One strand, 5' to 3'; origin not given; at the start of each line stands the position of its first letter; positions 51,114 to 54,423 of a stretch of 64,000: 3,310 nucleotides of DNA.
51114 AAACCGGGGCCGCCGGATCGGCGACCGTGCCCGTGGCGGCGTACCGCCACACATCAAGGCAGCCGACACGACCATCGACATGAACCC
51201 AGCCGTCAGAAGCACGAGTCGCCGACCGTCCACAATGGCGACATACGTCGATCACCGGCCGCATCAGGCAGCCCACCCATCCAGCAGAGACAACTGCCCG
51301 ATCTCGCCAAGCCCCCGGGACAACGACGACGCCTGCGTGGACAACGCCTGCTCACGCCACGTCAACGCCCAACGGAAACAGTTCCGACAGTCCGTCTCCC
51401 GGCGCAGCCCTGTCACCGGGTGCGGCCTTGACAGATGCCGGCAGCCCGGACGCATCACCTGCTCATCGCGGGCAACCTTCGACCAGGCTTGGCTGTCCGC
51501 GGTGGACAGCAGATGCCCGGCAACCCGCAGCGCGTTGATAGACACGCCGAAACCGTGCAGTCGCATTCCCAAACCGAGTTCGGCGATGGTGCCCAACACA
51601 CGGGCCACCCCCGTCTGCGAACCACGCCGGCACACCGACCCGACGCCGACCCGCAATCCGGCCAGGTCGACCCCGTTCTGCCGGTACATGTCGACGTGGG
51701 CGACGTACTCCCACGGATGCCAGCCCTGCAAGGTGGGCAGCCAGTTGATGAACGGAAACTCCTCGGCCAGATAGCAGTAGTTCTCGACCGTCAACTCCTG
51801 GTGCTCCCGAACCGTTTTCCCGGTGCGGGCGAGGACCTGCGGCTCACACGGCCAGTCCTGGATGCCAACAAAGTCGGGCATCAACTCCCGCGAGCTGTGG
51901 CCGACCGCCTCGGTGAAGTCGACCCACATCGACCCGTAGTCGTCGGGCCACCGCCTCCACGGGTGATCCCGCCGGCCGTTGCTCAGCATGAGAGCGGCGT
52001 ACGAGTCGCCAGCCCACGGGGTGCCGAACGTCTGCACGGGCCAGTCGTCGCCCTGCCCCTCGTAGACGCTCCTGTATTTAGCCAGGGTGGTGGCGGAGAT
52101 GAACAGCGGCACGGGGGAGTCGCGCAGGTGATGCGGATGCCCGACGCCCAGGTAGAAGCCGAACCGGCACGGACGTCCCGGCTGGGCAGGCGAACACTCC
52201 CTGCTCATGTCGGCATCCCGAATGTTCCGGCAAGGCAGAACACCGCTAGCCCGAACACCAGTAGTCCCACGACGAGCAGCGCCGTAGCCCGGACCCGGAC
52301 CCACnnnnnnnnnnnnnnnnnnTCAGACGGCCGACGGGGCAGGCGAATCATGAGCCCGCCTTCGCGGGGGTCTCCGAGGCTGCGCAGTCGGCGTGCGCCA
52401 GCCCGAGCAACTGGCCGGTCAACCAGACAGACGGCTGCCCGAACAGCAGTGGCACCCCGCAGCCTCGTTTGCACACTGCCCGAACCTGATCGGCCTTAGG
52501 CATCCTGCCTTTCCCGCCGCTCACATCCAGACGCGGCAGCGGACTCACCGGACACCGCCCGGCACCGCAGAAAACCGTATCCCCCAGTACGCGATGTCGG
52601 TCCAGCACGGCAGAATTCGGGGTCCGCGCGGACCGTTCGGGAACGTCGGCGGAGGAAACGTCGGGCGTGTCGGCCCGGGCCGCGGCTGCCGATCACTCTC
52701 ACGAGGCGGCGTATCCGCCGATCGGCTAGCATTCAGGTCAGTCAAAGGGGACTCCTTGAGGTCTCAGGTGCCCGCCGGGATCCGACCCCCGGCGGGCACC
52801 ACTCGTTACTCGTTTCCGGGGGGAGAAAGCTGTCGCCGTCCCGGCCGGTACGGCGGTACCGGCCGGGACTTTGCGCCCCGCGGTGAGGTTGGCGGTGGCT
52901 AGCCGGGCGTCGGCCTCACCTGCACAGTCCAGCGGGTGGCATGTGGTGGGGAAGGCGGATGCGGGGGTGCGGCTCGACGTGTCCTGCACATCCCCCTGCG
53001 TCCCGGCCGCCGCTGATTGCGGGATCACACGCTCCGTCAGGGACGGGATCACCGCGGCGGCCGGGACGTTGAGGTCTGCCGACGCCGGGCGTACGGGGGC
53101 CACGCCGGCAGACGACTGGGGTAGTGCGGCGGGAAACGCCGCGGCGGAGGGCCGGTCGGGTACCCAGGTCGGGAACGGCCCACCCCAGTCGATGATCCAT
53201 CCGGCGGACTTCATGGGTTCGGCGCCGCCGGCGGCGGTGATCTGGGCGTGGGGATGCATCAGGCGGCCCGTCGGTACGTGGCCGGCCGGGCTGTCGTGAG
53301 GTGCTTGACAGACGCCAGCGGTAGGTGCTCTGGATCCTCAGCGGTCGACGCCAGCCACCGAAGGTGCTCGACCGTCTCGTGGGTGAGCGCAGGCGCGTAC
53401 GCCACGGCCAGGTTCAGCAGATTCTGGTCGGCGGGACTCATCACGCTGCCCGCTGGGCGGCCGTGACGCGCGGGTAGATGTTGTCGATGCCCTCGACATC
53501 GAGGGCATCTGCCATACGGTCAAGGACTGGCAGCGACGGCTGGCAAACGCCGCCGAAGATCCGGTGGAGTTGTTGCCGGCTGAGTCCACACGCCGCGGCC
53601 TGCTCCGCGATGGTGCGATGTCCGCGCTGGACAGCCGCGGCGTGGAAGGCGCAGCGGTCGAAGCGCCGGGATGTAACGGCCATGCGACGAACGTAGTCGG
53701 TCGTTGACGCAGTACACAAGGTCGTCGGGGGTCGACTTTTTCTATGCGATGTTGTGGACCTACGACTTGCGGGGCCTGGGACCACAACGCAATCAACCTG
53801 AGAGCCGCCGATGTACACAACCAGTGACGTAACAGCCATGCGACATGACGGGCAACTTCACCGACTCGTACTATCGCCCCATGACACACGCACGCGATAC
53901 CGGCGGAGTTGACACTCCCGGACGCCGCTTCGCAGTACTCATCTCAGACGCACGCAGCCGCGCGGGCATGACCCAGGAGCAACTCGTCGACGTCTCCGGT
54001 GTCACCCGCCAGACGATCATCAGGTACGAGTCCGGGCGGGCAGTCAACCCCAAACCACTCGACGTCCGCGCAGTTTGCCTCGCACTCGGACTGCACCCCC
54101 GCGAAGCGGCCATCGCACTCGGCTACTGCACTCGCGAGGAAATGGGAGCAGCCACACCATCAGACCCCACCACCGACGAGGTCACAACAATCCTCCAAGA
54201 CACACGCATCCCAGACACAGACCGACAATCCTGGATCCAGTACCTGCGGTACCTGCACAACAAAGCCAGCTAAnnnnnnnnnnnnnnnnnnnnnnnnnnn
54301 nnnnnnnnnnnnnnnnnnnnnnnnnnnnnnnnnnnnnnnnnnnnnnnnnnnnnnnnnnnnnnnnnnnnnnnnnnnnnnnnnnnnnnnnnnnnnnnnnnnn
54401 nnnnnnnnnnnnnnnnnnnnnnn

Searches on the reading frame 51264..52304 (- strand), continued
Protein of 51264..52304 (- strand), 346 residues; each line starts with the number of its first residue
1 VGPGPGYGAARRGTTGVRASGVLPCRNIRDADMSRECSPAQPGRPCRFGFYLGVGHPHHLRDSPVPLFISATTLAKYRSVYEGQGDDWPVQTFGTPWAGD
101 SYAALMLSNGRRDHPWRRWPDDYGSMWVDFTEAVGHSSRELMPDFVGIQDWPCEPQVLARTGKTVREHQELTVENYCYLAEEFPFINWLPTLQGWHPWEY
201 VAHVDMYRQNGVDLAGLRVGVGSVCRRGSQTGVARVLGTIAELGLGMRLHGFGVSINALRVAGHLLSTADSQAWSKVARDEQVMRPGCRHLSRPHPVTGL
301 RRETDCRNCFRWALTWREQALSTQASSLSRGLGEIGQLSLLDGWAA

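Call 76: find_encoding_contigs(protein=P0167, flank=10000, max_places=2)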
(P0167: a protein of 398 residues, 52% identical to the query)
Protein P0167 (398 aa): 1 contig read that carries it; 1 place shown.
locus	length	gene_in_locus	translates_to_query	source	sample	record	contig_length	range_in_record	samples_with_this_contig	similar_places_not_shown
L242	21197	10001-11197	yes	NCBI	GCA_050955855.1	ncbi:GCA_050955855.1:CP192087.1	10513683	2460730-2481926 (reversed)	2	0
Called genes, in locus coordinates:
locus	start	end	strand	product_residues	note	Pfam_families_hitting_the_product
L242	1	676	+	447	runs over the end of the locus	PF00278:Orn_DAP_Arg_deC, PF02784:Orn_Arg_deC_N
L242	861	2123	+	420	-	PF02784:Orn_Arg_deC_N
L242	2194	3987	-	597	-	PF01935:DUF87 (weak), PF05872:HerA_C, PF10412:TrwB_AAD_bind (faint)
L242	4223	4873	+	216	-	PF00929:RNase_T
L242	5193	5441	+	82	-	-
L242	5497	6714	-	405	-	PF17964:Big_10, PF03734:YkuD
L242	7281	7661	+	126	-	PF04014:MazE_antitoxin (faint)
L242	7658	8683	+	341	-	PF00589:Phage_integrase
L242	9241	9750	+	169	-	-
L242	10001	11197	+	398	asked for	PF23859:DpdA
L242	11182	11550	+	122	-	-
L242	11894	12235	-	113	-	PF01740:STAS, PF13466:STAS_2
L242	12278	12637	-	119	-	-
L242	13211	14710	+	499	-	PF20154:LNT_N, PF00795:CN_hydrolase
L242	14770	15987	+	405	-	PF13796:Sensor, PF07730:HisKA_3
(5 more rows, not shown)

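Call 77: predict_structure(alignment_id=A3)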
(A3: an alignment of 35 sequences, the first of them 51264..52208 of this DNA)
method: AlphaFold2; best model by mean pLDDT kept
length: 314 residues; sequences in the alignment: 35
mean_pLDDT: 84.1   pTM: 0.83
mean pLDDT of the five models: 84.1, 84.0, 82.6, 81.8, 80.7
residues with pLDDT >= 90: 164; 70-90: 92; 50-70: 28; < 50: 30
segments of 3 or more residues with pLDDT < 50: 1-4, 72-83, 305-309, 311-314
pLDDT, mean of each block of 10 residues (from residue 1): 46 75 85 91 77 67 87 49 66 92 86 94 90 96 97 97 97 98 97 88 97 96 91 91 82 89 94 87 89 80 52 45
secondary structure, 60 per line:
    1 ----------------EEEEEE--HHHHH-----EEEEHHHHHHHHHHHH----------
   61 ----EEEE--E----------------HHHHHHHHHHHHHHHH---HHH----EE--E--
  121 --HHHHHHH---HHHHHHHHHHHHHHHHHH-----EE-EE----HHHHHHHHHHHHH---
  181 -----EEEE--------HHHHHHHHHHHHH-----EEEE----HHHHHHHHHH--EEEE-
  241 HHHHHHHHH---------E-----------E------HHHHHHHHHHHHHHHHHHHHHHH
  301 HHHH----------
elements in order: E17-22 H25-29 E35-38 H39-50 E65-68 H88-103 H123-129 H133-150 H165-177 E186-189 H198-210 E216-219 H224-233 E236-239 H241-249 H278-304

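Call 81: fold_search(model_id=the predicted structure, library=pdb)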
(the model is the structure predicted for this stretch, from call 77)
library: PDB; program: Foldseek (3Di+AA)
matches with E <= 10: 1274; with E <= 0.001: 165
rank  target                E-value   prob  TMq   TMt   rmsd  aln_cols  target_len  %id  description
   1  4gg9                  1.3e-06  1.00  0.48  0.44  10.8       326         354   12  tRNA Guanine Transglycosylase in complex with thiophene-substituted lin-benzohypoxanthine inhibitor (released 2013-09-04)
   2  6rkt                  1.4e-06  1.00  0.49  0.43  10.8       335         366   12  Crystal Structure of TGT in complex with N2-methyl-1H,7H,8H-imidazo[4,5-g]quinazoline-2,6-diamine (released 2020-06-03)
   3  1q2r_A                1.5e-06  1.00  0.48  0.41  10.8       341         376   14  Chemical trapping and crystal structure of a catalytic tRNA guanine transglycosylase covalent intermediate (released 2003-09-09)
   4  4gh3                  1.5e-06  1.00  0.48  0.43  11.0       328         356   13  tRNA Guanine Transglycosylase in complex with phenethyl substituted lin-benzohypoxanthine inhibitor (released 2013-09-04)
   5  5utj                  1.6e-06  1.00  0.48  0.43  10.9       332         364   14  Crystal Structure of TGT in complex with 2,6-dioxy-8-azapurine, 2,6-dioxy-8-azapurine, 2,6-dioxy-8-azapurine (released 2018-03-07)
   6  1p0e                  1.7e-06  1.00  0.49  0.43  10.8       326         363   14  CRYSTAL STRUCTURE OF ZYMOMONAS MOBILIS tRNA-GUANINE TRANSGLYCOSYLASE (TGT) COCRYSTALLISED WITH PREQ1 AT PH 5.5 (released 2003-09-30)
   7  3s1g                  2.3e-06  1.00  0.47  0.42  11.1       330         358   14  tRNA-Guanine Transglycosylase in complex with lin-Benzohypoxanthine Inhibitor (released 2012-05-16)
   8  2pot                  2.7e-06  1.00  0.48  0.43  11.0       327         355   13  tRNA guanine transglycosylase (TGT) E235Q mutant in complex with guanine (released 2007-10-30)
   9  2oko                  2.9e-06  1.00  0.48  0.42  10.9       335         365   14  Z. mobilis tRNA guanine transglycosylase E235Q mutant apo-structure at pH 5.5 (released 2007-10-30)
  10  6ygp                  2.9e-06  1.00  0.47  0.41  11.0       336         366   13  TGT WT labelled mit 5F-Trp crystallised at pH 5.5 (released 2020-04-08)
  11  2qii                  3.1e-06  1.00  0.48  0.42  11.0       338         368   14  Crystal Structure Of tRNA-Guanine Transglycosylase (TGT) From Zymomonas mobilis Complexed With Archaeosine Precursor, Pr (released 2007-07-17)
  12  4q4s                  3.5e-06  1.00  0.48  0.42  10.8       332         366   13  tRNA-Guanine Transglycosylase (TGT) in Complex with 6-Amino-2-[(thiophen-2-ylmethyl)amino]-1H,7H,8H-imidazo[4,5-g]quinaz (released 2014-07-09)
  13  2z1w                  3.5e-06  1.00  0.48  0.42  10.9       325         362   14  tRNA guanine transglycosylase TGT E235Q mutant in complex with BDI (2-BUTYL-5,6-DIHYDRO-1H-IMIDAZO[4,5-D]PYRIDAZINE-4,7- (released 2007-11-06)
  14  4puk                  3.5e-06  1.00  0.47  0.41  11.0       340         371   14  tRNA-Guanine Transglycosylase (TGT) in Complex with 6-Amino-2-(methylamino)-1H,7H,8H-imidazo[4,5-g]quinazolin-8-one (released 2014-07-16)
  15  1pud                  3.5e-06  1.00  0.46  0.40  11.0       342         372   12  TRNA-GUANINE TRANSGLYCOSYLASE (released 1997-07-07)
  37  7ui4                  8.6e-06  1.00  0.49  0.39   8.0       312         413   12  Crystal structure of the DNA preQ0 insertase DpdA (released 2023-02-22)
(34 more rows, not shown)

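Call 82: search_protein_families(library=padloc, proteins=[window:51264-52208:-], max_evalue=0.01)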
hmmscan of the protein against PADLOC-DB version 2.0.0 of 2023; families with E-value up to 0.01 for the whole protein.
window:51264-52208:- (314 aa): 0 families

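Call 106: find_encoding_contigs(protein=P0131, flank=10000, max_places=1)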
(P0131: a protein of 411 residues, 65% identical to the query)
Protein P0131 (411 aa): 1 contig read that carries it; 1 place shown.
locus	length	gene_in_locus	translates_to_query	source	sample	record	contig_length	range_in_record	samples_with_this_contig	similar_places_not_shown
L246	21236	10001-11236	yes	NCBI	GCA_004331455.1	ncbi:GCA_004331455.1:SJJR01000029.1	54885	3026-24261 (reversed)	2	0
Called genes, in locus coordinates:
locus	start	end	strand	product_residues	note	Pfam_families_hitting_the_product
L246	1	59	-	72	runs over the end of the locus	PF12728:HTH_17 (weak)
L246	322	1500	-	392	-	PF03432:Relaxase (weak)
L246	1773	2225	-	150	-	-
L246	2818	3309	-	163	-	-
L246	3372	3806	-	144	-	PF21784:Bflower (weak), PF21785:Bflower_2 (weak)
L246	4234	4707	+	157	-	-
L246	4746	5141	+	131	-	-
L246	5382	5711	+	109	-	-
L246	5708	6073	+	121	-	-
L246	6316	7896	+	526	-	-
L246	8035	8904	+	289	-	PF25680:Mom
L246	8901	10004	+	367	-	PF01555:N6_N4_Mtase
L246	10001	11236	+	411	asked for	PF23859:DpdA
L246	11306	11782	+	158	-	-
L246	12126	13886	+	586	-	PF10935:DUF2637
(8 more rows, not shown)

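Call 107: find_encoding_contigs(protein=P0178, flank=10000, max_places=1)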
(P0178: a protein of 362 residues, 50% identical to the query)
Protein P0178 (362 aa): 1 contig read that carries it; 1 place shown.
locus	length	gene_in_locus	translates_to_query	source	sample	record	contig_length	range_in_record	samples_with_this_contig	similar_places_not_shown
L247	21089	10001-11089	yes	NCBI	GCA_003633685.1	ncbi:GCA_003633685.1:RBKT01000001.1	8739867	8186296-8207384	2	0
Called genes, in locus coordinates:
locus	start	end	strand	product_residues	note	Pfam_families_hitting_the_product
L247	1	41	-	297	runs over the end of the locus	-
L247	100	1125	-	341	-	PF01541:GIY-YIG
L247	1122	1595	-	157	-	PF08719:NADAR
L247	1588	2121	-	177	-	-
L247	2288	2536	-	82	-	PF01844:HNH, PF14279:HNH_5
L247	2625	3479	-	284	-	-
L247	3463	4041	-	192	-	PF01844:HNH, PF14279:HNH_5 (weak)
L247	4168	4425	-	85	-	-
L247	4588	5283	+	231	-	-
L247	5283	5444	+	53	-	-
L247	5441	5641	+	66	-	-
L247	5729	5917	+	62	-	-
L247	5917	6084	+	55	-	-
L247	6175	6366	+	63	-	-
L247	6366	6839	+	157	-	-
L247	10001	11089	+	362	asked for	PF23859:DpdA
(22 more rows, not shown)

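Call 108: find_encoding_contigs(protein=P0170, flank=10000, max_places=1)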
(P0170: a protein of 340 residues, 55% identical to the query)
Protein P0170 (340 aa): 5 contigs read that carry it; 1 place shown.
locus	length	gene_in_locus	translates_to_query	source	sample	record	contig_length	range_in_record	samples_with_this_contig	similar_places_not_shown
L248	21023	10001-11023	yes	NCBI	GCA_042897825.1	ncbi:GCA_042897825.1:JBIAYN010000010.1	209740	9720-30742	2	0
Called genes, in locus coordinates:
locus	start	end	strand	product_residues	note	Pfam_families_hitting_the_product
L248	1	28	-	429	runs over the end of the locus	PF00155:Aminotran_1_2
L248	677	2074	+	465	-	PF27520:SP15_N (weak)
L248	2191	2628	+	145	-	PF00583:Acetyltransf_1, PF13673:Acetyltransf_10, PF13508:Acetyltransf_7, PF08445:FR47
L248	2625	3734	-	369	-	PF01370:Epimerase (weak)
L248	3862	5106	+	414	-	PF02796:HTH_7, PF13384:HTH_23 (faint), PF00665:rve, PF22483:Mu-transpos_C_2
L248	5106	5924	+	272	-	PF01695:IstB_IS21, PF00308:Bac_DnaA (weak)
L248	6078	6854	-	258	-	PF00702:Hydrolase, PF12710:HAD (faint), PF13419:HAD_2 (weak)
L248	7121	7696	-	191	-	-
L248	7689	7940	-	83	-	-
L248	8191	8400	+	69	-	-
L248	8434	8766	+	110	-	-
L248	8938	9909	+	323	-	-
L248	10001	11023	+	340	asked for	PF23859:DpdA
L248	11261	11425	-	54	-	-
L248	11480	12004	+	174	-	PF00293:NUDIX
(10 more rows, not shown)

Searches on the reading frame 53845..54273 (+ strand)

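Call 12: search_protein_families(library=phrogs, proteins=[window:53845-54273:+], max_evalue=0.001)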
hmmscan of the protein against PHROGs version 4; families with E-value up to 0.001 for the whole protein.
window:53845-54273:+ (142 aa): 9 families
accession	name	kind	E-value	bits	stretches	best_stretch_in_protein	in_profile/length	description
phrog_8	-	transcription regulation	4.2e-08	34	1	27-86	164-213/346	transcriptional regulator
phrog_3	-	transcription regulation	8.1e-07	30.1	1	33-87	93-144/430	transcriptional repressor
phrog_2328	-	transcription regulation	3.1e-06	28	1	18-84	6-70/128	transcriptional repressor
phrog_5301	-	transcription regulation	3.3e-06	28.3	1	37-113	16-93/132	transcriptional repressor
phrog_1373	-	transcription regulation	8.2e-06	26.9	1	32-83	67-117/166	transcriptional regulator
phrog_4031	-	unknown function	4e-05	23.3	1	29-86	519-576/626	-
phrog_2439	-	transcription regulation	0.00017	21.6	1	33-67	12-46/367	transcriptional regulator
phrog_4836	-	transcription regulation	0.00025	21.7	1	29-66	76-113/194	CII-like regulator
phrog_7950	-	transcription regulation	0.00035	21.6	0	37-63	16-42/68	transcriptional repressor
